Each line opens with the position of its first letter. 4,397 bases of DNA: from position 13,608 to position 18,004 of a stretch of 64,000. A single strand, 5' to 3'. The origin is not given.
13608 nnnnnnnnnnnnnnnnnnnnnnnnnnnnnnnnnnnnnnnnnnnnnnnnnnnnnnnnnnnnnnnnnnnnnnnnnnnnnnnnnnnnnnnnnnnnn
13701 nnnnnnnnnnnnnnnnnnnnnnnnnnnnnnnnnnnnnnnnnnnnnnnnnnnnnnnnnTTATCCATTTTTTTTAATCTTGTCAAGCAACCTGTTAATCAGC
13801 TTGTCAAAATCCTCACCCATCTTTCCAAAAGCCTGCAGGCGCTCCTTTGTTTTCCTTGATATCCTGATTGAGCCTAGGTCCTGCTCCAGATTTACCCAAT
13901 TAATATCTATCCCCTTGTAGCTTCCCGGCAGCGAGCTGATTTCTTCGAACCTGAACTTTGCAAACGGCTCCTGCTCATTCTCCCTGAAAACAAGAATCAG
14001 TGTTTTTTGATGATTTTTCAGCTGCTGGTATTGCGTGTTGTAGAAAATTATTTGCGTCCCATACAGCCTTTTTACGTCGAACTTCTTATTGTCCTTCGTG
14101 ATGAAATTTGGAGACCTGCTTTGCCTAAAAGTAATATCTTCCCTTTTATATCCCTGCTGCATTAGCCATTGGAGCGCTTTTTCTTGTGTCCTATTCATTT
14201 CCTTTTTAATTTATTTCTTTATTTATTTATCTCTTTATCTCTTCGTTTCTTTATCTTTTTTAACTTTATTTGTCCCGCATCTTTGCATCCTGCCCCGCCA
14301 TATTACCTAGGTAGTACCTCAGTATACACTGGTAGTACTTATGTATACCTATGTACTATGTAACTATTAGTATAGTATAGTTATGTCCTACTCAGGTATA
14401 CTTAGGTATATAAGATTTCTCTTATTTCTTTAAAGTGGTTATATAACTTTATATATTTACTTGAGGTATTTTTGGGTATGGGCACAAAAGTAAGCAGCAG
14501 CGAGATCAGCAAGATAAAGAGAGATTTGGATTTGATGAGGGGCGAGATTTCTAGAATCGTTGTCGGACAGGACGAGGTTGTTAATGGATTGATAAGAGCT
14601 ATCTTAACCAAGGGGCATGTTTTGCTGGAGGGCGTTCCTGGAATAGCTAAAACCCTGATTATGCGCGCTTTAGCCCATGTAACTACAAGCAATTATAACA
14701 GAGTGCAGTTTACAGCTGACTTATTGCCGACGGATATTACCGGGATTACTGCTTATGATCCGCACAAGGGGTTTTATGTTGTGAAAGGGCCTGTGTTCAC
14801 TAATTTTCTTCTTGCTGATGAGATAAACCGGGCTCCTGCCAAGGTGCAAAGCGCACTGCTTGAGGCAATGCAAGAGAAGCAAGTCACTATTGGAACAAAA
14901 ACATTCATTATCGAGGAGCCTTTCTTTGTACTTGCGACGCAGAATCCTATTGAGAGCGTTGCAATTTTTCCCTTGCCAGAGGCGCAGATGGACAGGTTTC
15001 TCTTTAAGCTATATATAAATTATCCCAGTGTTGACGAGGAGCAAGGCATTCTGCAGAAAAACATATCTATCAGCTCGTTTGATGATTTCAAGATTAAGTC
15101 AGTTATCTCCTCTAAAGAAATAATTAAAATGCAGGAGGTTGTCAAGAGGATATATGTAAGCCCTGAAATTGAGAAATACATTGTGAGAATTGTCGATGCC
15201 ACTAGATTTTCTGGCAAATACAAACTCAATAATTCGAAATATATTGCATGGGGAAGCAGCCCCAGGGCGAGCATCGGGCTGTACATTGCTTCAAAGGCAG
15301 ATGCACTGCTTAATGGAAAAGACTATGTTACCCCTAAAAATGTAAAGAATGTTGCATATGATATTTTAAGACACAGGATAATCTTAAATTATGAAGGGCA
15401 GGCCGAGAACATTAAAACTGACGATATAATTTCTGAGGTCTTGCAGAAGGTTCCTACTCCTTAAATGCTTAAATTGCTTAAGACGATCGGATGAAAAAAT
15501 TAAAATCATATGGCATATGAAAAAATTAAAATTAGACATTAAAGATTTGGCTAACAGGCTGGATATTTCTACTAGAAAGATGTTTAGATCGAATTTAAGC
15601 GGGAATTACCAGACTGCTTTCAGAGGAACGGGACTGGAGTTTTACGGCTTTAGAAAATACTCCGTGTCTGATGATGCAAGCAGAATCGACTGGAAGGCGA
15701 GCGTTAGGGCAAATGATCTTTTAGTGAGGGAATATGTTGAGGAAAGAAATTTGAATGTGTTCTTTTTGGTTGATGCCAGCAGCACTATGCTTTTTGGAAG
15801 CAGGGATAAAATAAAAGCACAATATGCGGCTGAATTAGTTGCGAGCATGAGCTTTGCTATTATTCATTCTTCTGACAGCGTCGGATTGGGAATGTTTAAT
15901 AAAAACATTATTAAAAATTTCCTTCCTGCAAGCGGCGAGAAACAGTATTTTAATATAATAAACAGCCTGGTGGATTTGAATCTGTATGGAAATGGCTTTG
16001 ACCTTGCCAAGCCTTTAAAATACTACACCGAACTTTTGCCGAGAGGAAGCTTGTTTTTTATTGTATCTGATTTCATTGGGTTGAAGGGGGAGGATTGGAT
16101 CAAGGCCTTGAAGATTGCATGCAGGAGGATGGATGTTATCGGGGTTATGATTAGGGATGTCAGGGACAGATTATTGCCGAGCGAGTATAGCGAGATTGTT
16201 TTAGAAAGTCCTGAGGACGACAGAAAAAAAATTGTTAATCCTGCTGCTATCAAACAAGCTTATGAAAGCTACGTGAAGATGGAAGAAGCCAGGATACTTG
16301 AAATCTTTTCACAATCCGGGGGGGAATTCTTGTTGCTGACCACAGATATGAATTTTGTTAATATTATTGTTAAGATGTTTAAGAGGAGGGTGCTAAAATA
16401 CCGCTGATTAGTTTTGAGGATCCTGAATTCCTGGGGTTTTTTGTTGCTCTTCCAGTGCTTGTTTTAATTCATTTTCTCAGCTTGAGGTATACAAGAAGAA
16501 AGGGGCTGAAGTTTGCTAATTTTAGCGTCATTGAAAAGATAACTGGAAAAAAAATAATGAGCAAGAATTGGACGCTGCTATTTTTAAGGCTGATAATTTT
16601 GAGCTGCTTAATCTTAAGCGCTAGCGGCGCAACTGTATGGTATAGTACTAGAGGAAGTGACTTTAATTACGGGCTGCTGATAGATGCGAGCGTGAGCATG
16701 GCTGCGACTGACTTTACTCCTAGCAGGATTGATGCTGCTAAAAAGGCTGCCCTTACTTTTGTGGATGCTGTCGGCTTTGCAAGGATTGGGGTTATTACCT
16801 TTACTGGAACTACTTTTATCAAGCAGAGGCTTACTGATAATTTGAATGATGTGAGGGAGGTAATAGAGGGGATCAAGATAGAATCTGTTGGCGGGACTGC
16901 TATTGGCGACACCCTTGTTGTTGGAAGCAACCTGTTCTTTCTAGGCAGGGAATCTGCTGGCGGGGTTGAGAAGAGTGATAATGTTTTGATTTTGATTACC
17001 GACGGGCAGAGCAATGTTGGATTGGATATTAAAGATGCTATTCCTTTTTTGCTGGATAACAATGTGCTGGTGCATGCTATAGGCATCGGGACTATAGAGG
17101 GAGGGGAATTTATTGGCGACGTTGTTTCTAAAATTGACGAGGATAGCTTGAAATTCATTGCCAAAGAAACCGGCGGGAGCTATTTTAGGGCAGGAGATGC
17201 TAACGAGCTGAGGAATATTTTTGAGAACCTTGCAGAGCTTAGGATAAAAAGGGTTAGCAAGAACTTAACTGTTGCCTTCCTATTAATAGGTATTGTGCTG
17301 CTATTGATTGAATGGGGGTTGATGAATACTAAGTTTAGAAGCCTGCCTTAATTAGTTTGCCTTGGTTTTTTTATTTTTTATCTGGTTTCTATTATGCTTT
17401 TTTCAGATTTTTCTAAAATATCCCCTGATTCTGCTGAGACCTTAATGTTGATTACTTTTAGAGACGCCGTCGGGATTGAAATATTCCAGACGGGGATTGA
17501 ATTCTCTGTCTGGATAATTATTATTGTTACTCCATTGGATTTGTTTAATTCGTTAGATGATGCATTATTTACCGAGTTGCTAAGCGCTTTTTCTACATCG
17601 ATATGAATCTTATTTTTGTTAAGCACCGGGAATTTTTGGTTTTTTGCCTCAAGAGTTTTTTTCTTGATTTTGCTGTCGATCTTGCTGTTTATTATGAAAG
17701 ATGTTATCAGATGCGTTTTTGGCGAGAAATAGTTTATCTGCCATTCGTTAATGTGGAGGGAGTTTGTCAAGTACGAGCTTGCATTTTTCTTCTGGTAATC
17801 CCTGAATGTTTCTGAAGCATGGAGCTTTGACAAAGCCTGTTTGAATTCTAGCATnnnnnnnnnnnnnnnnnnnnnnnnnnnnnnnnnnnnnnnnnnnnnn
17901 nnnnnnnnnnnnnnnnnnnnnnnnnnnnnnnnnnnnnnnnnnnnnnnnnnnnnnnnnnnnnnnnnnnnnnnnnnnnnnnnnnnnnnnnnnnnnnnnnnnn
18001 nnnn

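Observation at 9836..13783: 1315-aa membrane-anchored protein with a roughly 1050-aa K/E-rich coiled coil and a repeated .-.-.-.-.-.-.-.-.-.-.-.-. motif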

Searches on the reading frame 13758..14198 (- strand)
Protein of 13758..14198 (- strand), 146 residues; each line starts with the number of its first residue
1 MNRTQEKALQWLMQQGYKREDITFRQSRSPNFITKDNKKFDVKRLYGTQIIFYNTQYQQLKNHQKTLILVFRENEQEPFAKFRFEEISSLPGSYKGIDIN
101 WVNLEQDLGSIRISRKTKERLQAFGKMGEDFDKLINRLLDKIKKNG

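Call 14: search_protein_families(library=pfam, proteins=[window:13758-14198:-], max_evalue=0.001)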
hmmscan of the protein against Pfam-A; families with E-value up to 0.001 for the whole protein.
window:13758-14198:- (146 aa): 1 family
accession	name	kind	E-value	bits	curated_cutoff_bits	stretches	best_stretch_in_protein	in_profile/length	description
PF24434.1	DUF7557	-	2.7e-05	24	25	1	110-140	3-33/45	Family of unknown function (DUF7557)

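Call 32: search_protein_families(library=pfam, proteins=[window:13758-14198:-], max_evalue=1)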
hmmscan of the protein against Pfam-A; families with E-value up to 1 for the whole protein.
window:13758-14198:- (146 aa): 3 families
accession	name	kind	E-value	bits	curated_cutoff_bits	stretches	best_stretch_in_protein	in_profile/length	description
PF24434.1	DUF7557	-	2.7e-05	24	25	1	110-140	3-33/45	Family of unknown function (DUF7557)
PF04634.17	YezG-like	-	0.085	13.4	21.7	1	37-85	49-97/146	Immunity protein YezG-like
PF20216.3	DUF6576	-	0.13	12.8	27.3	1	135-146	18-29/47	Family of unknown function (DUF6576)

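Call 34: search_solved_structures(query=A4, max_evalue=10, show_alignments=2)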
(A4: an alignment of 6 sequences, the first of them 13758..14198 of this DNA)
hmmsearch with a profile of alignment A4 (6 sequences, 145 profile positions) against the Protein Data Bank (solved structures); distinct sequences matched with E-value up to 10: 0.

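Call 62: find_homologous_proteins(query=A4, max_evalue=0.001)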
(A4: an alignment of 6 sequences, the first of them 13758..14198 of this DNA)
Query A4 (6 sequences) (146 aa, profile of the alignment): 70 proteins with E <= 0.001 among 2028 candidates.
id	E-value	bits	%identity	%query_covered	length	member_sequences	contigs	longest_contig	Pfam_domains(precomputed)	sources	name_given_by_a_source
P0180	2.0e-76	272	72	99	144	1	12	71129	-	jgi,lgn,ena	-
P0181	2.4e-76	272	86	100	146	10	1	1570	-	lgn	-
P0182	3.6e-76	272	79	100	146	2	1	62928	PF24434.2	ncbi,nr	ncbi:hypothetical protein HYV89_03935 [Candidatus Woesearchaeota archaeon]|nr:hypothetical protein [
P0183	4.0e-76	271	90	100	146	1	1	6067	PF24434.2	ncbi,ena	-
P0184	5.2e-76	271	67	99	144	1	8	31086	-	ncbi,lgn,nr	ncbi:hypothetical protein HYT56_00625 [Candidatus Woesearchaeota archaeon]|nr:hypothetical protein [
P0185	1.4e-75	270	88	100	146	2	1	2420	-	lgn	-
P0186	7.6e-75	267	84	100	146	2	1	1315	-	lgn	-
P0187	1.1e-74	267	84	100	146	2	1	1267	PF24434.2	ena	-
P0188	2.2e-74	266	86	100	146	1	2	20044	PF24434.2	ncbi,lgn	-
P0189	3.1e-74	265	72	98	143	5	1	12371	PF24434.2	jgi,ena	-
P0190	9.1e-74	264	83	100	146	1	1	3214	-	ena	-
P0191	1.0e-73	264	77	100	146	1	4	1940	-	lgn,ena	-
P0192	1.0e-73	264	80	100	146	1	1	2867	PF24434.2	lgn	-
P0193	1.5e-73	263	75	99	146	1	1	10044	PF24434.2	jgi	jgi:hypothetical protein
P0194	3.2e-73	262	83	100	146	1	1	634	PF24434.2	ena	-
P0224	5.8e-60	219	47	99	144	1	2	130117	PF24434.2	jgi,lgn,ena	-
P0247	1.0e-20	92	39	71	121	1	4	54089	-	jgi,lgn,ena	jgi:hypothetical protein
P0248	1.0e-16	79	42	47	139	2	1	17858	-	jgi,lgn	jgi:hypothetical protein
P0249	5.1e-7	47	34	53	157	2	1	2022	-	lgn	-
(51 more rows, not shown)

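Call 63: find_encoding_contigs(protein=P0247, flank=8000, max_places=2)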
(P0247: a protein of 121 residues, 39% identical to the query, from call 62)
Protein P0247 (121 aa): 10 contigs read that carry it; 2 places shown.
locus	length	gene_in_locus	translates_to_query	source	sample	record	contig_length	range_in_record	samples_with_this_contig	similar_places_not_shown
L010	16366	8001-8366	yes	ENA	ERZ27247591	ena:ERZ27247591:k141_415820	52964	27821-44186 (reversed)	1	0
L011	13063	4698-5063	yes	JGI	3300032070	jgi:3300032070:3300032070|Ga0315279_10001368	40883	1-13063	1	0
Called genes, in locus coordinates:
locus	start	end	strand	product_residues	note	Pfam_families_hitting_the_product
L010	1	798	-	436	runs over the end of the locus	-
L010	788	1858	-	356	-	PF22090:Gins51_C (weak)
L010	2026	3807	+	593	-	-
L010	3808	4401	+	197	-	-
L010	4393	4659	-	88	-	-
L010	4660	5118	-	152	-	-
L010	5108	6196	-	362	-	PF06082:YjbH (weak)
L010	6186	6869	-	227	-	-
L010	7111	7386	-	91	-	-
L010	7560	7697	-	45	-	-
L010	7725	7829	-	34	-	-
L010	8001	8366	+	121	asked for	-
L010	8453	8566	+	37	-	-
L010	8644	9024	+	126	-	-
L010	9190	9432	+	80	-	-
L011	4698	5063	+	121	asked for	-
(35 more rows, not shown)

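Call 64: find_encoding_contigs(protein=P0248, flank=8000, max_places=2)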
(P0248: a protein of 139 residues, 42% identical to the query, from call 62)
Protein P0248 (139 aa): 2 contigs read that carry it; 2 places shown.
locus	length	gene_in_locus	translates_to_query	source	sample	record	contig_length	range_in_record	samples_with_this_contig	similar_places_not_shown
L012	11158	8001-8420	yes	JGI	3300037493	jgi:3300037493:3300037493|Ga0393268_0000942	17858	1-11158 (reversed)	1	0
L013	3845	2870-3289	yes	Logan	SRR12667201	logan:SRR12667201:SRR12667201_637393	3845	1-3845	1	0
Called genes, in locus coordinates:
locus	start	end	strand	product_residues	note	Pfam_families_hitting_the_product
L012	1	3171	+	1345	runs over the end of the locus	PF10102:DUF2341, PF13385:Laminin_G_3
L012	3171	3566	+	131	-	-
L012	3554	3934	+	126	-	-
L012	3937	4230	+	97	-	-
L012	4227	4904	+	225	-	-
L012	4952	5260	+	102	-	-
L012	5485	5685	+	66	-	PF07362:CcdA (weak)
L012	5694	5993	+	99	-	-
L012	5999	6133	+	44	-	-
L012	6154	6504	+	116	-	-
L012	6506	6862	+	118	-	-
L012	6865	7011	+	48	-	-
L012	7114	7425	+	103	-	-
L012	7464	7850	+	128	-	-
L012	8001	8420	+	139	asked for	-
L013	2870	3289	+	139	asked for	-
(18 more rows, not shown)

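Call 65: find_encoding_contigs(protein=P0224, flank=8000, max_places=1)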
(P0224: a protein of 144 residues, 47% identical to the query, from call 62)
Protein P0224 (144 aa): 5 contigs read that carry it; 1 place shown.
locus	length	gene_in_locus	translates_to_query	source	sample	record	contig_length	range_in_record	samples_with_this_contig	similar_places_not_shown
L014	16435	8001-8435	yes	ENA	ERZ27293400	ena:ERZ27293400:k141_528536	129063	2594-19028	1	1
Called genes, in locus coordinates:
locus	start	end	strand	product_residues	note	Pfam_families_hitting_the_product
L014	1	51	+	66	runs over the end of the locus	PF02597:ThiS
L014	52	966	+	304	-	PF22082:TtuA_LIM_N (weak), PF01171:ATP_bind_3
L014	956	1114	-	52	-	-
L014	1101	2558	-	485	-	PF01835:MG2 (faint)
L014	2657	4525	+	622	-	PF08915:tRNA-Thr_ED, PF00587:tRNA-synt_2b, PF03129:HGTP_anticodon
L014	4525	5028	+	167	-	PF03413:PepSY (weak)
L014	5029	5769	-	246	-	PF00092:VWA, PF06707:DUF1194 (weak), PF13519:VWA_2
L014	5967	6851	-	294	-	PF01882:DUF58, PF13519:VWA_2 (weak)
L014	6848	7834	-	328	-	PF20030:bpMoxR, PF07726:AAA_3, PF07728:AAA_5, PF17863:AAA_lid_2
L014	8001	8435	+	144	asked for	PF24434:DUF7557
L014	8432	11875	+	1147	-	-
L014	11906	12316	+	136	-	PF01951:Archease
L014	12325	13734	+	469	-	PF01139:RtcB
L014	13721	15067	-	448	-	-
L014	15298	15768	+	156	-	-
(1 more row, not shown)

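Call 66: search_protein_families(library=phrogs, proteins=[window:13758-14198:-, P0247, P0248, P0249, P0224], max_evalue=0.1)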
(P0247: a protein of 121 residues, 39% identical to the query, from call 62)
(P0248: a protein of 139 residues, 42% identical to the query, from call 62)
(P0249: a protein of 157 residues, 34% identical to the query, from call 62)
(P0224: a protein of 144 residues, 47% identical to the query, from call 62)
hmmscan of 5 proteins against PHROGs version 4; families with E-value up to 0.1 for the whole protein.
window:13758-14198:- (146 aa): 0 families

P0247 (121 aa): 1 family
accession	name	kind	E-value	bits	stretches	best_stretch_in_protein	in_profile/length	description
phrog_24523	-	unknown function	0.072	13.8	1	23-81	122-181/194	-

P0248 (139 aa): 0 families

P0249 (157 aa): 0 families

P0224 (144 aa): 3 families
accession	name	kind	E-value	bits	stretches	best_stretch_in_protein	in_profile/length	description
phrog_18289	-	unknown function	0.0055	18.1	1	108-142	4-38/90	-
phrog_9949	-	unknown function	0.03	15.4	0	64-111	12-57/87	-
phrog_34456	-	unknown function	0.076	14.1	0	65-109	33-76/77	-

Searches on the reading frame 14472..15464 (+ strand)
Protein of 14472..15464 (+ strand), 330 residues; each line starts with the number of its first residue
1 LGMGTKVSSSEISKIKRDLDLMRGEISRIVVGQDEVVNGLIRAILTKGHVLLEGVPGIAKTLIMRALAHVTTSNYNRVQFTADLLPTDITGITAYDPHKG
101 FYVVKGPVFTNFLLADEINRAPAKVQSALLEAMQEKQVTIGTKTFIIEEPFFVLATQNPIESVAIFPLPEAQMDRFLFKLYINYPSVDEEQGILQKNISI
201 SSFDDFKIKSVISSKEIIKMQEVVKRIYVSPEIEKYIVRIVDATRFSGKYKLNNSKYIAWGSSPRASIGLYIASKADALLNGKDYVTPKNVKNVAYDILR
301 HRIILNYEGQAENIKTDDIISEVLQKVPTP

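Call 14: search_protein_families(library=pfam, proteins=[window:14472-15464:+], max_evalue=0.001)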
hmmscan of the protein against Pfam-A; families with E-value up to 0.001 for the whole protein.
window:14472-15464:+ (330 aa): 7 families
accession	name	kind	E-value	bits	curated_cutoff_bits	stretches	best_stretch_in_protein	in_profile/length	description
PF07726.17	AAA_3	-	6.9e-57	191.4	27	1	49-178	1-131/131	ATPase family associated with various cellular activities (AAA)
PF17863.7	AAA_lid_2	-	1.7e-18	66.5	22.7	1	254-322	5-73/74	AAA lid domain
PF07728.20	AAA_5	-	1.2e-14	55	22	1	49-176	1-139/139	AAA domain (dynein-related subfamily)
PF20030.5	bpMoxR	-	2.1e-10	40.4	27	1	25-221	9-204/205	MoxR domain in the MoxR-vWA-beta-propeller ternary systems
PF00493.29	MCM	-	1.3e-05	24.9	23.3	1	20-143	31-155/224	MCM P-loop domain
PF00158.32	Sigma54_activat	-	0.0001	22.5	20.2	0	112-162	96-147/168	Sigma-54 interaction domain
PF00004.35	AAA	-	0.0003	21.7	21.2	1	50-182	1-129/131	ATPase family associated with various cellular activities (AAA)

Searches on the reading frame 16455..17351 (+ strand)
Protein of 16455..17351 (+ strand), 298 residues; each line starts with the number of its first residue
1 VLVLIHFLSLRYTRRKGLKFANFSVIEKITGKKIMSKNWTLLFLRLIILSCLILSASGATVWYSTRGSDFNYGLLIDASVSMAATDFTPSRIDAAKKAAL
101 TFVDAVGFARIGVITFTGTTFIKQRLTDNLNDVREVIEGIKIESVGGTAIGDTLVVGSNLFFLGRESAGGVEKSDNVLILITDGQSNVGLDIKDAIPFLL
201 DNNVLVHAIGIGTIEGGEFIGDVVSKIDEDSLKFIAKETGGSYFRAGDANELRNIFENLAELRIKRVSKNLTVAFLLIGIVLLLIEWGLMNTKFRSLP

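Call 14: search_protein_families(library=pfam, proteins=[window:16455-17351:+], max_evalue=0.001)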
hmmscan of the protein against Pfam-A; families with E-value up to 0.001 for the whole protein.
window:16455-17351:+ (298 aa): 3 families
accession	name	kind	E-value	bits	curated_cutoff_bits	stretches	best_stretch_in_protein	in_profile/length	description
PF00092.34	VWA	-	9.4e-18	65.5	23.8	1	74-257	4-173/174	von Willebrand factor type A domain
PF13519.12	VWA_2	-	3.9e-15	56.8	27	1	74-185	3-107/107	von Willebrand factor type A domain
PF07584.16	BatA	-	0.00022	22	25.9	1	3-56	20-74/77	Aerotolerance regulator N-terminal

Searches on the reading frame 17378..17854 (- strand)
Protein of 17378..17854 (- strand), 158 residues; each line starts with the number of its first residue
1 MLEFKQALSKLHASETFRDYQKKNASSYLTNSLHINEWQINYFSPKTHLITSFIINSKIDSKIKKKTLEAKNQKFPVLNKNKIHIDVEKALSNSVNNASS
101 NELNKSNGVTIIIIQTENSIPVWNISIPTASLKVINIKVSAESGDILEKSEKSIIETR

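Call 32: search_protein_families(library=pfam, proteins=[window:17378-17854:-], max_evalue=1)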
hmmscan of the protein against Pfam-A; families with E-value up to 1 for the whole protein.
window:17378-17854:- (158 aa): 2 families
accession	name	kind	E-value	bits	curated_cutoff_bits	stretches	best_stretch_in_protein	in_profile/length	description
PF03413.25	PepSY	-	0.11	13.3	24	1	107-148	17-58/60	Peptidase propeptide and YPEB domain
PF14474.11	RTC4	-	0.13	12.8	23.7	1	13-71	12-70/121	RTC4-like domain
